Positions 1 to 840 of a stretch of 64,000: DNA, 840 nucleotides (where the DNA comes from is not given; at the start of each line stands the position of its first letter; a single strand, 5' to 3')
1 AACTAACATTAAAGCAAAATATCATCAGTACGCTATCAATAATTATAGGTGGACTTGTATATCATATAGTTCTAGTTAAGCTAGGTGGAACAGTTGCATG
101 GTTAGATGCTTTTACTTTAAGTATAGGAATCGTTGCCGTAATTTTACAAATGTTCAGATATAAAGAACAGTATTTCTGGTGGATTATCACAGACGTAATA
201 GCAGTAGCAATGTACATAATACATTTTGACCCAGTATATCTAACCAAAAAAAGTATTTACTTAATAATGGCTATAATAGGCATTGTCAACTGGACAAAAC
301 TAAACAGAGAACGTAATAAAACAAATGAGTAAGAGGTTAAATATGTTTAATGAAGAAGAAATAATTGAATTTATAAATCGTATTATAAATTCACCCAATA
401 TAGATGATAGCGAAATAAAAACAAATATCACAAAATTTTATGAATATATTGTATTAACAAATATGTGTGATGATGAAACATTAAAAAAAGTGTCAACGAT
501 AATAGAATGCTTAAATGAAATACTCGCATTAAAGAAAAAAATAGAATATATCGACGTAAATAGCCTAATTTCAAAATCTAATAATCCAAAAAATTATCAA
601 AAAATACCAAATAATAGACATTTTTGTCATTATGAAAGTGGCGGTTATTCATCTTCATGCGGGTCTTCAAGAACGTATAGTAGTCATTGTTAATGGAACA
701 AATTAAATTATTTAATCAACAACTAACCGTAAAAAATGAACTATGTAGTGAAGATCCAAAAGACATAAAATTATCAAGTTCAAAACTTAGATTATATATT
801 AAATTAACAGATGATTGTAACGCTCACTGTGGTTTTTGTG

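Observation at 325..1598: Radical SAM enzyme translationally coupled to a protein with a Cys/Ser/Gly-rich C-terminal tail, between pnuC and nrtR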

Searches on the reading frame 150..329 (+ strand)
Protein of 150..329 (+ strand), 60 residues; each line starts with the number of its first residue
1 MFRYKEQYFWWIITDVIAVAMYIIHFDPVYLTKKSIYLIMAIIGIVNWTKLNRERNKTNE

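Call 3: search_protein_families(library=ncbifam, proteins=[window:150-329:+], max_evalue=1)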
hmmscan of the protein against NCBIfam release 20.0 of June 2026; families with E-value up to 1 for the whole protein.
window:150-329:+ (60 aa): 2 families
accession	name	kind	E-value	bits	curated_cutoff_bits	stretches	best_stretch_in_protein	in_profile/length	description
TIGR01528.1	NMN_trans_PnuC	equivalog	6.6e-08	32.7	42.45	1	3-54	135-187/187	nicotinamide riboside transporter PnuC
NF011926.0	PRK15397.1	subfamily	0.0018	18.2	335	1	3-58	180-235/239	nicotinamide riboside transporter PnuC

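Call 4: search_protein_families(library=pfam, proteins=[window:150-329:+], max_evalue=1)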
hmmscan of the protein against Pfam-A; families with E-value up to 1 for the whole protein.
window:150-329:+ (60 aa): 2 families
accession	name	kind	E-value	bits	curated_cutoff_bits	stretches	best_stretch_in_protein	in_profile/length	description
PF04973.17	NMN_transporter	-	6e-09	36.5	27.3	1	3-50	128-175/175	Nicotinamide mononucleotide transporter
PF08196.16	UL2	-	0.097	13.1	25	1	34-54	36-56/59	UL2 protein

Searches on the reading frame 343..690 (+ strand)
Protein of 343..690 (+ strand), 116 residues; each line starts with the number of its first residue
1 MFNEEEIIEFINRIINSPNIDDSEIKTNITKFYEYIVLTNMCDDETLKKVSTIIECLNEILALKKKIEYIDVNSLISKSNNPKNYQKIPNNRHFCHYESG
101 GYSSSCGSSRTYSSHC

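Call 3: search_protein_families(library=ncbifam, proteins=[window:343-690:+], max_evalue=1)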
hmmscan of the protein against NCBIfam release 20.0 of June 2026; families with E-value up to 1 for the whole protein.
window:343-690:+ (116 aa): 1 family
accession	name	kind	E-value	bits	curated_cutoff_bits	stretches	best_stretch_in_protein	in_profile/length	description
NF006505.0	PRK08939.1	equivalog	0.015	14.6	228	1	2-76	29-100/306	primosomal protein DnaI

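Call 4: search_protein_families(library=pfam, proteins=[window:343-690:+], max_evalue=1)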
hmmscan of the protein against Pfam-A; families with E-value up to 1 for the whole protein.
window:343-690:+ (116 aa): 5 families
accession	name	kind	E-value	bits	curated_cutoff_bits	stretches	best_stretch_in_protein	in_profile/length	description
PF07319.16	DnaI_N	-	0.0024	18.9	24.1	1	3-65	30-87/94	Primosomal protein DnaI N-terminus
PF06854.16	Phage_Gp15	-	0.042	14.3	23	1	13-80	4-70/170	Bacteriophage Gp15 protein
PF08623.16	TIP120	-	0.1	12.9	25.9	1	3-66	59-119/166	TATA-binding protein interacting (TIP20)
PF15542.11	Ntox50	-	0.21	12.8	22.2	1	44-98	30-84/92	Bacterial toxin 50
PF05714.16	PFam54_60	-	0.3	11.2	27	1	46-91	109-153/185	Borrelia Bbcrasp-1 domain containing protein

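Call 6: find_homologous_proteins(query=window:343-690:+, max_evalue=0.01)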
Query window:343-690:+ (116 aa): 17 proteins with E <= 0.01 among 26 candidates.
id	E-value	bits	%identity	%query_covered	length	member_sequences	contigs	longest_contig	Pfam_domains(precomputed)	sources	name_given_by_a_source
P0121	5.2e-70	250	100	100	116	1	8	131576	-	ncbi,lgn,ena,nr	ncbi:MAG: hypothetical protein IKJ43_04265 [Bacilli bacterium]|nr:hypothetical protein [Bacilli bact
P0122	2.9e-56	206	83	100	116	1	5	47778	-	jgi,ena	-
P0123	1.4e-55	204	81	100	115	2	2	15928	-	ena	-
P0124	4.7e-38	148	61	100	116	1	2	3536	-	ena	-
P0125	8.7e-37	144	56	100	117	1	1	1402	-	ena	-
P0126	3.8e-36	141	59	84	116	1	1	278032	-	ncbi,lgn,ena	-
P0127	3.7e-35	138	55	100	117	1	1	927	-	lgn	-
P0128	2.6e-34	136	58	100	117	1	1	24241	-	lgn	-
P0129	2.0e-33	133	59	100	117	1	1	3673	-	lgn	-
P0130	3.9e-31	125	56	85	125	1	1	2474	-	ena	-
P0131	4.0e-31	125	56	84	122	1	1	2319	-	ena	-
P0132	4.1e-30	122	56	84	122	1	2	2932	-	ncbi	-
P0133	7.0e-30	121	52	100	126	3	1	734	-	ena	-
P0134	7.7e-30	121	51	100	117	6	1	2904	-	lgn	-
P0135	1.4e-29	120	54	84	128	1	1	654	-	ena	-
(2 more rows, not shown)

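Call 31: search_protein_representatives(alignment_id=A1)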
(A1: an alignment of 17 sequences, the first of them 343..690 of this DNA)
Query: 17 sequences, 117 profile positions. Proteins with E-value up to 0.001 (for the whole library): 66; up to 1e-10: 53; up to 1e-30: 9. The best 66 are listed.
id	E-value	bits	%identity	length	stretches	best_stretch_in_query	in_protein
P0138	7.1e-48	177.8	-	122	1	1-117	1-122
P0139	1.0e-42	161.2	-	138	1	1-117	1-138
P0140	3.2e-39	149.9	-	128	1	1-117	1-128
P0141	7.0e-37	142.4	-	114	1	5-117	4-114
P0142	3.3e-33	130.5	-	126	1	1-117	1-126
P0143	7.1e-33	129.4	-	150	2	1-87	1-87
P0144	6.8e-32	126.3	-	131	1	1-117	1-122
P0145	1.7e-31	125.0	-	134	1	1-117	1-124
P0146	9.6e-31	122.6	-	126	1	1-112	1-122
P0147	7.6e-29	116.4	-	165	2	1-92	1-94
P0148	4.9e-28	113.8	-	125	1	1-117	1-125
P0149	6.8e-27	110.2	-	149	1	1-117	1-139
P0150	1.7e-26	108.9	-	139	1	1-115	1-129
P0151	4.5e-26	107.5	-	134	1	1-117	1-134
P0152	1.4e-25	105.9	-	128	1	1-117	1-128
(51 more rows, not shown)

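Call 38: predict_structure(alignment_id=A1)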
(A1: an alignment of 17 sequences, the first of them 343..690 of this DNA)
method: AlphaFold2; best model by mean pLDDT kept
length: 116 residues; sequences in the alignment: 17
mean_pLDDT: 73.8   pTM: 0.55
mean pLDDT of the five models: 73.8, 72.2, 72.0, 67.5, 66.8
residues with pLDDT >= 90: 32; 70-90: 45; 50-70: 2; < 50: 37
segments of 3 or more residues with pLDDT < 50: 79-87, 89-116
pLDDT, mean of each block of 10 residues (from residue 1): 86 89 92 91 87 90 88 73 47 43 44 44
secondary structure, 60 per line:
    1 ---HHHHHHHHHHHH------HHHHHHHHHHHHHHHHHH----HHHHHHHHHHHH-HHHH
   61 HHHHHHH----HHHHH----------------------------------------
elements in order: H4-15 H22-39 H44-55 H57-67 H72-76

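Call 41: fold_search(model_id=the predicted structure, library=pdb)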
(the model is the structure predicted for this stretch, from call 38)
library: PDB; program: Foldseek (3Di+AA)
matches with E <= 10: 63; with E <= 0.001: 0
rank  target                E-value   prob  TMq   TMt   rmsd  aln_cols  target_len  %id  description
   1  7v9g_G                2.2e+00  0.09  0.25  0.27  12.9       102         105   10  Native BEN4 domain of protein Bend3 with DNA (released 2022-02-16)
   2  2bko                  2.4e+00  0.10  0.23  0.15  10.8        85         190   15  STRUCTURE ANALYSIS OF UNKNOWN FUNCTION PROTEIN (released 2006-06-28)
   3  7v9f_A                2.4e+00  0.09  0.26  0.27  12.7       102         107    9  Selenomethionine mutant (L740Sem) of BEN4 domain of protein Bend3 with DNA (released 2022-02-16)
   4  4asv_MODEL_1_A        2.9e+00  0.30  0.33  0.47  12.2        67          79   15  Solution structure of the N-terminal dimerisation domain of Sgt2 (released 2013-01-16)
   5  8b6h_DO               3.4e+00  0.25  0.39  0.13   5.2        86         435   10  Cryo-EM structure of cytochrome c oxidase dimer (complex IV) from respiratory supercomplex of Tetrahymena thermophila (released 2023-03-29)
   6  1z8u_C                3.8e+00  0.18  0.35  0.42   4.4        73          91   14  Crystal structure of oxidized alpha hemoglobin bound to AHSP (released 2005-06-14)
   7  2odm_B                4.1e+00  0.14  0.31  0.39   4.8        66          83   17  Crystal structure of S. aureus YlaN, an essential leucine rich protein involved in the control of cell shape (released 2007-06-05)
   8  1wn0_B                4.3e+00  0.13  0.33  0.32   6.9        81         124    9  Crystal Structure of Histidine-containing Phosphotransfer Protein, ZmHP2, from maize (released 2005-01-25)
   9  2cpt_MODEL_1_A        4.3e+00  0.12  0.34  0.34  12.1       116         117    9  Solution structure of MIT domain from human SKD1 (released 2005-11-19)
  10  3zdm_A                4.6e+00  0.20  0.32  0.50  10.9        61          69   16  Crystal structure of the Sgt2 N domain and the Get5 UBL domain complex (released 2013-10-02)
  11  5jrc_A                4.6e+00  0.20  0.34  0.23   4.4        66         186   21  Crystal structure of NeC3PO in complex with ssRNA. (released 2016-09-28)
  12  1z8u_A                4.6e+00  0.15  0.35  0.42   4.5        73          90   14  Crystal structure of oxidized alpha hemoglobin bound to AHSP (released 2005-06-14)
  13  1xzy_MODEL_1_A        4.6e+00  0.08  0.25  0.30   7.3        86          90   10  Solution structure of the P30-trans form of Alpha Hemoglobin Stabilizing Protein (AHSP) (released 2004-12-21)
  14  1v74_B                4.8e+00  0.18  0.37  0.47   6.5        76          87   14  Structure of the E. coli colicin D bound to its immunity protein ImmD (released 2004-03-30)
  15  8auw_C                4.8e+00  0.09  0.27  0.21  12.3        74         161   15  Cryo-EM structure of human BIRC6 in complex with SMAC. (released 2023-02-15)
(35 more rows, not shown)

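Call 62: search_protein_families(library=padloc, proteins=[window:343-690:+], max_evalue=0.001)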
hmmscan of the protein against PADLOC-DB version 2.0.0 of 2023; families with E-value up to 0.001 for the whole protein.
window:343-690:+ (116 aa): 0 families

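Call 63: search_protein_families(library=phrogs, proteins=[window:343-690:+], max_evalue=0.001)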
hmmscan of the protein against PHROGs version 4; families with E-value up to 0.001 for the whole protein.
window:343-690:+ (116 aa): 0 families
